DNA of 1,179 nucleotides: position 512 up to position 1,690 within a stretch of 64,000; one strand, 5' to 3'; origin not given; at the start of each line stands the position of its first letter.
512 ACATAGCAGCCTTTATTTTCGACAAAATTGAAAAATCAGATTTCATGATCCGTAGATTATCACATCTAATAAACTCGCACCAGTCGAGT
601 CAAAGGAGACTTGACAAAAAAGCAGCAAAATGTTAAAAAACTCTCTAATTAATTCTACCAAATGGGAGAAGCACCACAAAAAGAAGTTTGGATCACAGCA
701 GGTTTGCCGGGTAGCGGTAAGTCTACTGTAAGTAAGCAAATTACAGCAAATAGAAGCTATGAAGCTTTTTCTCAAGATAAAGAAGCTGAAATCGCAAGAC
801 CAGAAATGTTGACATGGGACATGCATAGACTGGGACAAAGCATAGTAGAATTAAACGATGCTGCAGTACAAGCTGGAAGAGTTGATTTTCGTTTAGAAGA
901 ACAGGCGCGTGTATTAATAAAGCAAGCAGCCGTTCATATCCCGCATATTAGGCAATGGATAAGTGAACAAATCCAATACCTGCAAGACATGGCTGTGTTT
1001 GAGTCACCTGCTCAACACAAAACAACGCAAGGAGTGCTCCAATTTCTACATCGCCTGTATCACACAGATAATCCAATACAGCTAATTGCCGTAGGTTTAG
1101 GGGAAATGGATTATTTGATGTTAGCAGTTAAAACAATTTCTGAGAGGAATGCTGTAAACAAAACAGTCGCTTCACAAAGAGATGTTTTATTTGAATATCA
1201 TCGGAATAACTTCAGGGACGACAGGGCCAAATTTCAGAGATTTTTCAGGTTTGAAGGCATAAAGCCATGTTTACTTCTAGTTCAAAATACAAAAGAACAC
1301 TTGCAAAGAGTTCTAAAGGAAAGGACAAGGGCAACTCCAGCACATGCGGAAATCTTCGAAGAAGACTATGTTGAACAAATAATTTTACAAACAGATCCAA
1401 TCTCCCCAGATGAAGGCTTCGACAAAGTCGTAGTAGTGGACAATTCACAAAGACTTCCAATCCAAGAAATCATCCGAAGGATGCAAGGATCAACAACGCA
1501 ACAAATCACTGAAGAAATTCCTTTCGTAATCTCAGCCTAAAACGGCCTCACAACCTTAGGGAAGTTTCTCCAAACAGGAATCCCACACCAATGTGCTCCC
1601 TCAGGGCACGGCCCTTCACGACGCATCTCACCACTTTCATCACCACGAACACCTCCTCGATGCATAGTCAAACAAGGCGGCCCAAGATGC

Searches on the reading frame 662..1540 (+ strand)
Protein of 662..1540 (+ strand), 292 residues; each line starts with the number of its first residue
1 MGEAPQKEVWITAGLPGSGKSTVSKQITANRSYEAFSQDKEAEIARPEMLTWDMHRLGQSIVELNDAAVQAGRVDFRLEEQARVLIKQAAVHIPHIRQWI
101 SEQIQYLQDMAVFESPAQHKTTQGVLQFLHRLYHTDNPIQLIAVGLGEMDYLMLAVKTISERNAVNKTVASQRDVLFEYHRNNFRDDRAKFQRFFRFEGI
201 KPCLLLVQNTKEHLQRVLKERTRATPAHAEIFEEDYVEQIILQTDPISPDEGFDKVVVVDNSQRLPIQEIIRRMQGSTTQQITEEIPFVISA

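Call 9: search_protein_families(library=pfam, proteins=[window:662-1540:+], max_evalue=0.001)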
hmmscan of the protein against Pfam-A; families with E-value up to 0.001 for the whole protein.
window:662-1540:+ (292 aa): 3 families
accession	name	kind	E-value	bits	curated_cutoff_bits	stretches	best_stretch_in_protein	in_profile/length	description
PF13671.12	AAA_33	-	2.5e-08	34.8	27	1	9-52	1-40/143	AAA domain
PF13238.12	AAA_18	-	1.3e-05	26.1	29.4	0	13-54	4-41/128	AAA domain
PF13207.12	AAA_17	-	0.00044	21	27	0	14-37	2-25/136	AAA domain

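Call 105: find_encoding_contigs(protein=window:662-1540:+, flank=10000, max_places=1)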
Protein window:662-1540:+ (292 aa): 7 contigs read that carry it; 1 place shown.
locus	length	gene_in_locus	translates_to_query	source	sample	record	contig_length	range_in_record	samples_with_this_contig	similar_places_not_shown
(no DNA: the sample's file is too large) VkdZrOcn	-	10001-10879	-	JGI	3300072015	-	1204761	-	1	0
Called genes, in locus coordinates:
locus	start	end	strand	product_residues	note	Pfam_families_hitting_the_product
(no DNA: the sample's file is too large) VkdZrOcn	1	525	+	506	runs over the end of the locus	-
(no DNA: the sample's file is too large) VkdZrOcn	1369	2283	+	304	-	-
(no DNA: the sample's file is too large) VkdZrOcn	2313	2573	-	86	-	-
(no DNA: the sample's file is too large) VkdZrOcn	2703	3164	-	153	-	-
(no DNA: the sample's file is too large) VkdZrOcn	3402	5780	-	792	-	PF13860:FlgD_ig (weak), PF00395:SLH (faint)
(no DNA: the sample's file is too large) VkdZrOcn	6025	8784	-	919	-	PF13860:FlgD_ig, PF00395:SLH (weak)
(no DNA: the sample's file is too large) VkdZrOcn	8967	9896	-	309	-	PF08282:Hydrolase_3 (weak)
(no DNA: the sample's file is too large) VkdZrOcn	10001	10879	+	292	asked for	PF13671:AAA_33 (weak), PF13238:AAA_18 (faint)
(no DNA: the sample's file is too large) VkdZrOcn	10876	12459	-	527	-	PF02511:Thy1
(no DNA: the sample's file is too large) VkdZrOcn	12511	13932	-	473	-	PF04932:Wzy_C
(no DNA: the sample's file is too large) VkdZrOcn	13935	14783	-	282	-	PF13353:Fer4_12, PF04055:Radical_SAM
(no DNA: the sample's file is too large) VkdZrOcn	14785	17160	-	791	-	PF02901:PFL-like, PF01228:Gly_radical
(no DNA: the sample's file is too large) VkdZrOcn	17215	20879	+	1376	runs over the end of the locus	PF13191:AAA_16 (faint)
